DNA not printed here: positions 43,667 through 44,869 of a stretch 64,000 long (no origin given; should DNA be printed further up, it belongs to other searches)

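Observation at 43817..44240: NuoC carries an N-terminal Cys4-His2-Cys zinc-finger (prokaryotic RING-like) domain plus a Pro/Ala-rich tether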

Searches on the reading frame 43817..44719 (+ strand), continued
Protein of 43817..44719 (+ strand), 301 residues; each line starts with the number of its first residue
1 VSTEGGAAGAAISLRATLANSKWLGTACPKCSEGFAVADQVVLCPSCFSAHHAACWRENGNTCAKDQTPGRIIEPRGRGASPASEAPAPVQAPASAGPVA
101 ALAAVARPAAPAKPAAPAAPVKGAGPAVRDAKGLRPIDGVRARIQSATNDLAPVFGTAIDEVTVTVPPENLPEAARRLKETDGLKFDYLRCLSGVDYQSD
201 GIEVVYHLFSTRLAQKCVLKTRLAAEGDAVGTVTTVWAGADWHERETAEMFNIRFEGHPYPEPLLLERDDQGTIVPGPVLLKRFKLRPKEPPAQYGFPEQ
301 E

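Call 28: find_encoding_contigs(protein=P0004, flank=4000, max_places=2)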
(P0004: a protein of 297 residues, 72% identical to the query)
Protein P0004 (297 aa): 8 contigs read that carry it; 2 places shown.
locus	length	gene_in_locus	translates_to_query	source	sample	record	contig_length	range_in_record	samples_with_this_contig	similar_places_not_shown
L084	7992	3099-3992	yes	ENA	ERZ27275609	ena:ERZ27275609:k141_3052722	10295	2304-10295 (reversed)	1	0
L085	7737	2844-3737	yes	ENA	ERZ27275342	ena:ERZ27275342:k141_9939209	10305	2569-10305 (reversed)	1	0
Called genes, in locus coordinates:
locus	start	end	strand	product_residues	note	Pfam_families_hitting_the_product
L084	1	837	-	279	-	?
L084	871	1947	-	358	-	PF01408:GFO_IDH_MocA, PF22725:GFO_IDH_MocA_C3, PF02894:GFO_IDH_MocA_C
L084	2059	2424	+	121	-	PF00507:Oxidored_q4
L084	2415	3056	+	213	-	PF01058:Oxidored_q6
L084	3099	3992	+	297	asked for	PF14446:Prok-RING_1, PF00329:Complex1_30kDa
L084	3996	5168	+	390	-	PF00346:Complex1_49kDa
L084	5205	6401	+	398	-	PF00146:NADHdh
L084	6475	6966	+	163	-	PF13534:Fer4_17 (faint), PF12797:Fer4_2 (faint), PF13237:Fer4_10 (faint), PF12838:Fer4_7, PF13187:Fer4_9 (weak), PF13484:Fer4_16 (weak), PF00037:Fer4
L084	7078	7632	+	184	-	PF00499:Oxidored_q3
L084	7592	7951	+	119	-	PF00420:Oxidored_q2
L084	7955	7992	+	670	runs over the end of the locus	PF00662:Proton_antipo_N, PF00361:Proton_antipo_M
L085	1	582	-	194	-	?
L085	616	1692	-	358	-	PF01408:GFO_IDH_MocA, PF22725:GFO_IDH_MocA_C3, PF02894:GFO_IDH_MocA_C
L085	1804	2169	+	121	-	PF00507:Oxidored_q4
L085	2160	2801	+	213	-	PF01058:Oxidored_q6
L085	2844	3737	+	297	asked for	PF14446:Prok-RING_1, PF00329:Complex1_30kDa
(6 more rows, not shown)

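Call 29: find_encoding_contigs(protein=P0024, flank=10000, max_places=2)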
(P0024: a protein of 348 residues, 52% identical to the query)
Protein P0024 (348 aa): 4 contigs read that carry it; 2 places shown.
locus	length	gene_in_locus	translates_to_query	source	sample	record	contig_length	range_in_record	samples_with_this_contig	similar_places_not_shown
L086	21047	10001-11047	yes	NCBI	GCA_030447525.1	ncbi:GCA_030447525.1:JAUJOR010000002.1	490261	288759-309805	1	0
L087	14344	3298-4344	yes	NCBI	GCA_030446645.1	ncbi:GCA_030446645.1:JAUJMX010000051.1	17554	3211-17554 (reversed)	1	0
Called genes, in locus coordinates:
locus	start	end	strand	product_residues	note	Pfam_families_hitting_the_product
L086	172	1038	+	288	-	PF06778:Chlor_dismutase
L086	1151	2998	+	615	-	PF20695:UbiD_N, PF01977:UbiD, PF20696:UbiD_C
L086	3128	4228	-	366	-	PF03372:Exo_endo_phos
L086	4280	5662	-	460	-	PF02056:Glyco_hydro_4, PF11975:Glyco_hydro_4C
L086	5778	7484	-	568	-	PF04305:DUF455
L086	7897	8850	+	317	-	PF21181:SsfX3_N, PF14606:Lipase_GDSL_3, PF13472:Lipase_GDSL_2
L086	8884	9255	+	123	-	PF00507:Oxidored_q4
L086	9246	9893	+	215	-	PF01058:Oxidored_q6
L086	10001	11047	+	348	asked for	PF14446:Prok-RING_1, PF00329:Complex1_30kDa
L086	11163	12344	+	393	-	PF00346:Complex1_49kDa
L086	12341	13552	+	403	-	PF00146:NADHdh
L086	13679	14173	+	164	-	PF13534:Fer4_17 (faint), PF13187:Fer4_9 (faint), PF12797:Fer4_2 (faint), PF13237:Fer4_10 (weak), PF12838:Fer4_7, PF13484:Fer4_16 (weak), PF00037:Fer4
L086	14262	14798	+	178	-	PF00499:Oxidored_q3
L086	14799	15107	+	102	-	PF00420:Oxidored_q2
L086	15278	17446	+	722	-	PF00662:Proton_antipo_N, PF00361:Proton_antipo_M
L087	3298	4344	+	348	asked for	PF14446:Prok-RING_1, PF00329:Complex1_30kDa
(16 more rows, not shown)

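Call 33: predict_structure(alignment_id=A1)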
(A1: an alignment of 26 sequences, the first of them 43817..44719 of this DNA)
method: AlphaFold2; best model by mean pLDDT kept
length: 301 residues; sequences in the alignment: 26
mean_pLDDT: 75.5   pTM: 0.51
mean pLDDT of the five models: 75.5, 73.8, 73.5, 72.9, 72.9
residues with pLDDT >= 90: 127; 70-90: 73; 50-70: 26; < 50: 75
segments of 3 or more residues with pLDDT < 50: 1-5, 78-124, 278-287, 289-301
pLDDT, mean of each block of 10 residues (from residue 1): 50 87 93 96 93 97 96 63 36 35 37 42 54 85 97 87 96 97 92 81 93 93 91 91 84 87 63 60 47 45 39
secondary structure, 60 per line:
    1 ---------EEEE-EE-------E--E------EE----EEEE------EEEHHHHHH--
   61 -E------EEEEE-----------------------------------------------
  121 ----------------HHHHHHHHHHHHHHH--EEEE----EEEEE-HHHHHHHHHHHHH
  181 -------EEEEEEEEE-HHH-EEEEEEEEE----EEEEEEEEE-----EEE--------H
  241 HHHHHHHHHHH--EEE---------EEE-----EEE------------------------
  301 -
elements in order: E10-13 E40-43 E50-52 H53-58 E69-73 H137-151 E154-157 E162-166 H168-180 E188-196 E202-210 E215-223 E229-231 H240-251 E254-256 E266-268 E274-276

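Call 42: find_encoding_contigs(protein=P0001, flank=1000, max_places=10)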
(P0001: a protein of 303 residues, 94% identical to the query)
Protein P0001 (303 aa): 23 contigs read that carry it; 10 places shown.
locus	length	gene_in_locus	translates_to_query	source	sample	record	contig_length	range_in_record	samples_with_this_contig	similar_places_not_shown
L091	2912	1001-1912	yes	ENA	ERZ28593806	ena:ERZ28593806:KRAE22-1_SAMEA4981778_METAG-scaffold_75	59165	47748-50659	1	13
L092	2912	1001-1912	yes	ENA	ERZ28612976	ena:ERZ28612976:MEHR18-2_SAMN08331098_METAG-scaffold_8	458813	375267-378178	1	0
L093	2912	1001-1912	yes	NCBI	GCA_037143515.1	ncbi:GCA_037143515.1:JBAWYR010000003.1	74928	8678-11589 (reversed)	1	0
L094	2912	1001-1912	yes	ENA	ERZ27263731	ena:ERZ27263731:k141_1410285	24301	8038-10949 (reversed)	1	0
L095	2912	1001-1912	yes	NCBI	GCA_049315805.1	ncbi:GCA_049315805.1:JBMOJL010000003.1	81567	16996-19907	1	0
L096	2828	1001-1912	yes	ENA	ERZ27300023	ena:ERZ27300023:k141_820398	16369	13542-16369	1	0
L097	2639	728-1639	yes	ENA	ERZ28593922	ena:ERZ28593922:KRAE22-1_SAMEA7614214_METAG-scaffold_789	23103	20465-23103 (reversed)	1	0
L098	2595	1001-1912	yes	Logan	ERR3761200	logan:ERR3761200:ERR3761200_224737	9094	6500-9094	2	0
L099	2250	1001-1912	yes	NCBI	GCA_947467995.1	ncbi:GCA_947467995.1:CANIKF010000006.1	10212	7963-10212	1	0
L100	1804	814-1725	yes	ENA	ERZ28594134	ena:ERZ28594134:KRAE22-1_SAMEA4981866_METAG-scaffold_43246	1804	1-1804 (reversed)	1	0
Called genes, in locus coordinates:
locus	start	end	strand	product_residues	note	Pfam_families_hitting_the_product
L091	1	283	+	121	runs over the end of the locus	PF00507:Oxidored_q4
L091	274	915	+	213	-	PF01058:Oxidored_q6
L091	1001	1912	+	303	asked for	PF14446:Prok-RING_1, PF00329:Complex1_30kDa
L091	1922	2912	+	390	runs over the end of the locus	PF00346:Complex1_49kDa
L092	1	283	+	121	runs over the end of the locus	PF00507:Oxidored_q4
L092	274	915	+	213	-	PF01058:Oxidored_q6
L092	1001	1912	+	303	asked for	PF14446:Prok-RING_1, PF00329:Complex1_30kDa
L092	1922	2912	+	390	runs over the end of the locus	PF00346:Complex1_49kDa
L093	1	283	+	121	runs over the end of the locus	PF00507:Oxidored_q4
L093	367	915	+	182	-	PF01058:Oxidored_q6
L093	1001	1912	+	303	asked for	PF14446:Prok-RING_1, PF00329:Complex1_30kDa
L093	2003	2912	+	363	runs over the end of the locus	PF00346:Complex1_49kDa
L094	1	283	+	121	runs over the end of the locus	PF00507:Oxidored_q4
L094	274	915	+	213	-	PF01058:Oxidored_q6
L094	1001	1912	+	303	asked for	PF14446:Prok-RING_1, PF00329:Complex1_30kDa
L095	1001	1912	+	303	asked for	PF14446:Prok-RING_1, PF00329:Complex1_30kDa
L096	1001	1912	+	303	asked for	PF14446:Prok-RING_1, PF00329:Complex1_30kDa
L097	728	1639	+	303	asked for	PF14446:Prok-RING_1, PF00329:Complex1_30kDa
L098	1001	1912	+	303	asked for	PF14446:Prok-RING_1, PF00329:Complex1_30kDa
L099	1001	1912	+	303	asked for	PF14446:Prok-RING_1, PF00329:Complex1_30kDa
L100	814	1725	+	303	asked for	PF14446:Prok-RING_1, PF00329:Complex1_30kDa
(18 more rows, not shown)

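Call 44: list_cluster_members(proteins=[P0001, P0003, P0012, P0018, P0024, P0317, P0321, P0308, P0312, P0314])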
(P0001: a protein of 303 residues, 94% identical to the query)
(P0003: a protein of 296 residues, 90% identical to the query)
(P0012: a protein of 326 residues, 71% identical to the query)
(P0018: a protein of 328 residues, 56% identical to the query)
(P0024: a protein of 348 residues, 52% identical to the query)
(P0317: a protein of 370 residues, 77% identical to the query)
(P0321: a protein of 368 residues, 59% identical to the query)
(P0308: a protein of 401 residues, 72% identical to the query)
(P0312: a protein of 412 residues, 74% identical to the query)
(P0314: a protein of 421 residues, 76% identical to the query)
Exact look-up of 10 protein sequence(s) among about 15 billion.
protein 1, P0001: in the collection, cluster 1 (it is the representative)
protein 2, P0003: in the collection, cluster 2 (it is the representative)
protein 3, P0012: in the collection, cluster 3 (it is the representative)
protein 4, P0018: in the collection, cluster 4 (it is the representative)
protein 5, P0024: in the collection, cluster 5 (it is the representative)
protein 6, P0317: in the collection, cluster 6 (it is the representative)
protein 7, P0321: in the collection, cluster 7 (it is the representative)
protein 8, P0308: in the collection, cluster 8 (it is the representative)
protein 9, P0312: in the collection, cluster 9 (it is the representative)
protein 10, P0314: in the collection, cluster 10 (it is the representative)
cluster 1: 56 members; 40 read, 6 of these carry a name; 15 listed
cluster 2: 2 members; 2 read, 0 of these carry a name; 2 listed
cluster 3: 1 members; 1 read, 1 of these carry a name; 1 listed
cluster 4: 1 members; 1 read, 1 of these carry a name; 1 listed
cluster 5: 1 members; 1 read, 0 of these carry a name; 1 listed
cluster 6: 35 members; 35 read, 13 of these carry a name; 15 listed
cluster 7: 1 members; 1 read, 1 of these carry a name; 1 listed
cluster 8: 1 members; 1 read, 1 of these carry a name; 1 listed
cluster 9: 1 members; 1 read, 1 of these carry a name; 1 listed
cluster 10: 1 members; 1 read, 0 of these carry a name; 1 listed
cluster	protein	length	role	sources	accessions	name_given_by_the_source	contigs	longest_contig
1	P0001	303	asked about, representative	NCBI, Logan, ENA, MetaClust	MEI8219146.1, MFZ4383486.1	MAG: NADH-quinone oxidoreductase subunit C [Chloroflexota bacterium] | \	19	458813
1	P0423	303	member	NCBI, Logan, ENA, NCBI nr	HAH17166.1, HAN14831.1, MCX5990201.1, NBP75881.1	MAG: hypothetical protein EBQ56_05170 [Proteobacteria bacterium] | NADH-quinone oxidoreductase subunit C [Chloroflexota bacterium]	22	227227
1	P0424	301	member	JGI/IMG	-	NADH-quinone oxidoreductase subunit C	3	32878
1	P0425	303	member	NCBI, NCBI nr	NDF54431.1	MAG: hypothetical protein EB145_09575 [Proteobacteria bacterium] | hypothetical protein [Pseudomonadota bacterium]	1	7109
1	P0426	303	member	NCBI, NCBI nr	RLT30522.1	MAG: hypothetical protein DWI50_00325 [Chloroflexi bacterium] | MAG: hypothetical protein DWI50_00325 [Chloroflexota bacterium]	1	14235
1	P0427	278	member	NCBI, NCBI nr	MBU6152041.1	MAG: NADH-quinone oxidoreductase subunit C, partial [Chloroflexi bacterium] | NADH-quinone oxidoreductase subunit C [Chloroflexota bacterium]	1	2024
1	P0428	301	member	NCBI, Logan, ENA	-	-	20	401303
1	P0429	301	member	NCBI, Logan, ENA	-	-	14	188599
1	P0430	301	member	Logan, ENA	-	-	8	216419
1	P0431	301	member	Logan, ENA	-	-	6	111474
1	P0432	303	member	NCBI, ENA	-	-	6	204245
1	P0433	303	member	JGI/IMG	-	-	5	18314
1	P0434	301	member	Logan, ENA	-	-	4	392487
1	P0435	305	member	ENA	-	-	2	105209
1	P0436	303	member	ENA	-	-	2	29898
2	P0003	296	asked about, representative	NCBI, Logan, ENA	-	-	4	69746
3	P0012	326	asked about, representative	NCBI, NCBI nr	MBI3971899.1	MAG: NADH-quinone oxidoreductase subunit C [Chloroflexi bacterium] | NADH-quinone oxidoreductase subunit C [Chloroflexota bacterium]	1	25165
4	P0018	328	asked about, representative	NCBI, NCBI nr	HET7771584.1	MAG TPA: NADH-quinone oxidoreductase subunit C [Chloroflexota bacterium] | NADH-quinone oxidoreductase subunit C [Chloroflexota bacterium]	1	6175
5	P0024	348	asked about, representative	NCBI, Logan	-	-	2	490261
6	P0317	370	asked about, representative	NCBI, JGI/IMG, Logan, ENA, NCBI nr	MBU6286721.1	MAG: hypothetical protein KGS10_01015 [Chloroflexi bacterium] | hypothetical protein | hypothetical protein [Chloroflexota bacterium]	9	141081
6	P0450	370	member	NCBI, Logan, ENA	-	-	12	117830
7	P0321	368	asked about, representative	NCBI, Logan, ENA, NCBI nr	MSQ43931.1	MAG: hypothetical protein EXR45_06955 [Chloroflexi bacterium] | hypothetical protein [Chloroflexota bacterium]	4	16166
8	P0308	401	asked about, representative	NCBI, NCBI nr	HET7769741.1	MAG TPA: RING finger protein [Chloroflexota bacterium] | RING finger protein [Chloroflexota bacterium]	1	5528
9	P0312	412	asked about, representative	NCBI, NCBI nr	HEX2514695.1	MAG TPA: hypothetical protein VH257_08325 [Chloroflexota bacterium] | hypothetical protein [Chloroflexota bacterium]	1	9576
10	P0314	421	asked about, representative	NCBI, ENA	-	-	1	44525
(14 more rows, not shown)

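Call 46: find_encoding_contigs(protein=P0018, flank=3000, max_places=2)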
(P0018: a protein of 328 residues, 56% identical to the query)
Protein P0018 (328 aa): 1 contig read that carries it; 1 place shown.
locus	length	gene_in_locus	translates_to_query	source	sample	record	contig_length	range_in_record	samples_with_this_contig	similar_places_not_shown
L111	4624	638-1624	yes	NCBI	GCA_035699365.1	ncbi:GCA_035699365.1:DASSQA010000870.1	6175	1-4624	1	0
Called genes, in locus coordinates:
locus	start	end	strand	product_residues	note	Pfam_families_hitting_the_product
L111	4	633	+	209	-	PF01058:Oxidored_q6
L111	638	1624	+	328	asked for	PF14446:Prok-RING_1, PF00329:Complex1_30kDa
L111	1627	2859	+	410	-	PF00346:Complex1_49kDa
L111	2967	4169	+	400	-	PF00146:NADHdh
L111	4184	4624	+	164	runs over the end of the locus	PF12797:Fer4_2 (faint), PF13237:Fer4_10 (weak), PF12838:Fer4_7, PF13187:Fer4_9 (weak), PF13484:Fer4_16 (weak), PF00037:Fer4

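Call 65: find_related_loci(query=A3, collection=metagenome_contigs, flank=6000)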
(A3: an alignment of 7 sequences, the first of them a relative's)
Query A3 (183 aa) in metagenome_contigs; peptide patterns used: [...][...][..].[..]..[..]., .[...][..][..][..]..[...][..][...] (x = any residue, [..] = any of these).
144 stretches matched a pattern; 23 encode a relative of the query (tblastn E <= 1e-3); 23 distinct loci.
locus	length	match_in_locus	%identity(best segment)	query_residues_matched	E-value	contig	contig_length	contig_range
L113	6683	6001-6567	68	1-182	1e-67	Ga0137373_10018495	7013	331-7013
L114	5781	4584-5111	63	1-183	6e-55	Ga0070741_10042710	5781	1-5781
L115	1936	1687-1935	93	1-83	1e-50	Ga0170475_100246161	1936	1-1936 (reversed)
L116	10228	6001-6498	55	1-177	1e-49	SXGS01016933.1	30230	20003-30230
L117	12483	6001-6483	51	1-177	7e-47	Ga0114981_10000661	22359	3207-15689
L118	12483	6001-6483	52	1-177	2e-46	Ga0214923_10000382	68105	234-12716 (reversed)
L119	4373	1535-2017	52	1-177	2e-46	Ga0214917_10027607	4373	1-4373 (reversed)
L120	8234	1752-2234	52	1-177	2e-46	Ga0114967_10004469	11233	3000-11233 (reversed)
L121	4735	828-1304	47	1-177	7e-43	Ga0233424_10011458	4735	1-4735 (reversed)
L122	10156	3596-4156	44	1-180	4e-38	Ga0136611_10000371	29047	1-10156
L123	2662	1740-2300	45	1-180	4e-37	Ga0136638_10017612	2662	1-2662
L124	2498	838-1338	47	12-180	8e-35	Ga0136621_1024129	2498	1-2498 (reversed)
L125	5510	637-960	58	12-130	6e-35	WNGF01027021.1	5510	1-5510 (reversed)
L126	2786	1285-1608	57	12-130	3e-34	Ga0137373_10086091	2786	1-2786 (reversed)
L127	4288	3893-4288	52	1-148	7e-34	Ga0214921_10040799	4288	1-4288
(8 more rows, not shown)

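Call 69: search_protein_families(library=pfam, proteins=[L117:2890-4086:+, L117:4200-5081:+, L117:5038-5922:+, L117:6508-7824:-, L117:7932-9560:+, L117:9664-11283:-], max_evalue=0.001)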
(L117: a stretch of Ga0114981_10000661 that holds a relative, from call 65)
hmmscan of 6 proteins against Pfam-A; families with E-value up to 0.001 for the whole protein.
L117:2890-4086:+ (399 aa): 4 families
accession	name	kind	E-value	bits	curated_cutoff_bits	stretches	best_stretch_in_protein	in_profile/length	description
PF00155.27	Aminotran_1_2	-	1.3e-71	242.1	19.7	1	42-394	2-361/361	Aminotransferase class I and II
PF01041.23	DegT_DnrJ_EryC1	-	6.1e-08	32.7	19.8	1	116-212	54-145/360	DegT/DnrJ/EryC1/StrS aminotransferase family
PF01053.26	Cys_Met_Meta_PP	-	1.9e-06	27.1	27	1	104-215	69-176/381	Cys/Met metabolism PLP-dependent enzyme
PF00266.25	Aminotran_5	-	0.00036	20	21.5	1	115-212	74-175/371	Aminotransferase class-V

L117:4200-5081:+ (294 aa): 1 family
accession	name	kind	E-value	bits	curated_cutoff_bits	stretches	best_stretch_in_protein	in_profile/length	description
PF06182.17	ABC2_membrane_6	-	7.6e-08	32.9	22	1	60-291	2-227/229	ABC-2 family transporter protein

L117:5038-5922:+ (295 aa): 1 family
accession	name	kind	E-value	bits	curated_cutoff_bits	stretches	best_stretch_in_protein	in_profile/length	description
PF06182.17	ABC2_membrane_6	-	1.3e-50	172.8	22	1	71-294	5-229/229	ABC-2 family transporter protein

L117:6508-7824:- (438 aa): 10 families
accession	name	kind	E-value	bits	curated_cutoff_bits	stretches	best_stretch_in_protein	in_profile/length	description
PF01266.30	DAO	-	6e-54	184.3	27.9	1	38-395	1-350/353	FAD dependent oxidoreductase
PF12831.13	FAD_oxidored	-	5.9e-11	42.7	27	1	38-232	1-138/416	FAD dependent oxidoreductase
PF13450.12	NAD_binding_8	-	1.8e-08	35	21.9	1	41-86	1-44/68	NAD(P)-binding Rossmann-like domain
PF00890.30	FAD_binding_2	-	5.8e-08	32.8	20.4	1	38-225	1-181/414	FAD binding domain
PF07992.20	Pyr_redox_2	-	7e-07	29.4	26.1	1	36-72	142-178/291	Pyridine nucleotide-disulphide oxidoreductase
PF03486.20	HI0933_like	-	2.1e-05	24.5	50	0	38-75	2-39/244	HI0933-like protein Rossmann domain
PF01134.28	GIDA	-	3.3e-05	23.6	22.1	0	38-83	1-47/391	Glucose inhibited division protein A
PF01494.25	FAD_binding_3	-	0.00036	20.3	22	0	38-69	3-34/349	FAD binding domain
PF00070.33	Pyr_redox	-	0.00037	21.4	22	0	39-73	2-37/82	Pyridine nucleotide-disulphide oxidoreductase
PF13738.12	Pyr_redox_3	-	0.00081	19.1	30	0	40-69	1-31/305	Pyridine nucleotide-disulphide oxidoreductase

L117:7932-9560:+ (543 aa): 1 family
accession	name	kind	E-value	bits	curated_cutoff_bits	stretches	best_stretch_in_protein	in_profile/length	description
PF00171.27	Aldedh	-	1.8e-140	469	23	1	83-538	14-461/461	Aldehyde dehydrogenase family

L117:9664-11283:- (539 aa): 1 family
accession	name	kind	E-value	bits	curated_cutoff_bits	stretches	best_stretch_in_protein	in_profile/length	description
PF00118.29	Cpn60_TCP1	-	1.8e-79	268.2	34.3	1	21-525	1-488/490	TCP-1/cpn60 chaperonin family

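Call 75: find_encoding_contigs(protein=P0450, flank=500, max_places=10)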
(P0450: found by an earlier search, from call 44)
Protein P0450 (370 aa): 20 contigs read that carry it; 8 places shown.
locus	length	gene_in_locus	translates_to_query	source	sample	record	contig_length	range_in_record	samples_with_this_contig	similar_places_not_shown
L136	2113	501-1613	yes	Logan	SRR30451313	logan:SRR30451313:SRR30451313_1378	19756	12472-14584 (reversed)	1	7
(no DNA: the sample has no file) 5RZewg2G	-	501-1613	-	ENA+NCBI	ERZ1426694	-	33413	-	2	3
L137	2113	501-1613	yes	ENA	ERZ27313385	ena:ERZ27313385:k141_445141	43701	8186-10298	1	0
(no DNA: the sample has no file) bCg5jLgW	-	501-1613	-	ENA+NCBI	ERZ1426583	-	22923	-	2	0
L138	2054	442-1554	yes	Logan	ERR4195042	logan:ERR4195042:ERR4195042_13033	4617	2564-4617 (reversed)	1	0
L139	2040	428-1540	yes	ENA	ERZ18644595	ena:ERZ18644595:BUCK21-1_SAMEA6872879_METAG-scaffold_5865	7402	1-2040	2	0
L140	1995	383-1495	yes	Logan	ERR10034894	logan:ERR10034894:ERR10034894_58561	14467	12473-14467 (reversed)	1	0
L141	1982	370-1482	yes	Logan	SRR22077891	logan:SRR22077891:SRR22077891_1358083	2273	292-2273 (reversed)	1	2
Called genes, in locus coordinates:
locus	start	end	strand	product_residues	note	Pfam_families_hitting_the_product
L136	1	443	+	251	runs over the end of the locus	PF00033:Cytochrome_B, PF14358:DUF4405 (weak), PF13631:Cytochrom_B_N_2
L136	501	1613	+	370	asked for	PF14446:Prok-RING_1, PF00032:Cytochrom_B_C (weak)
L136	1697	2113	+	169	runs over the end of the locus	PF00355:Rieske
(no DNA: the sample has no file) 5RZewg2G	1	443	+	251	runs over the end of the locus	PF00033:Cytochrome_B, PF14358:DUF4405 (weak), PF13631:Cytochrom_B_N_2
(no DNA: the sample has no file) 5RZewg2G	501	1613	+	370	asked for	PF14446:Prok-RING_1, PF00032:Cytochrom_B_C (weak)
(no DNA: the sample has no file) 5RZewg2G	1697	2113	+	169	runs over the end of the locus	PF00355:Rieske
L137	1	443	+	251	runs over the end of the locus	PF00033:Cytochrome_B, PF14358:DUF4405 (weak), PF13631:Cytochrom_B_N_2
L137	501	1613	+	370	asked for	PF14446:Prok-RING_1, PF00032:Cytochrom_B_C (weak)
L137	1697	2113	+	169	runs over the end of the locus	PF00355:Rieske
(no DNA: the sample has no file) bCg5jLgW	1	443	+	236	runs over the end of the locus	?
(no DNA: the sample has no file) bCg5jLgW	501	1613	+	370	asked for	PF14446:Prok-RING_1, PF00032:Cytochrom_B_C (weak)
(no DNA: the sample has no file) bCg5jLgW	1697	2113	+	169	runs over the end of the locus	PF00355:Rieske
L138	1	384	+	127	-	?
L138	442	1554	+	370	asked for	PF14446:Prok-RING_1, PF00032:Cytochrom_B_C (weak)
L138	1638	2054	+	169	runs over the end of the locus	PF00355:Rieske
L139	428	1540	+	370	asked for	PF14446:Prok-RING_1, PF00032:Cytochrom_B_C (weak)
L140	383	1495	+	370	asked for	PF14446:Prok-RING_1, PF00032:Cytochrom_B_C (weak)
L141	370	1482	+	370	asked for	PF14446:Prok-RING_1, PF00032:Cytochrom_B_C (weak)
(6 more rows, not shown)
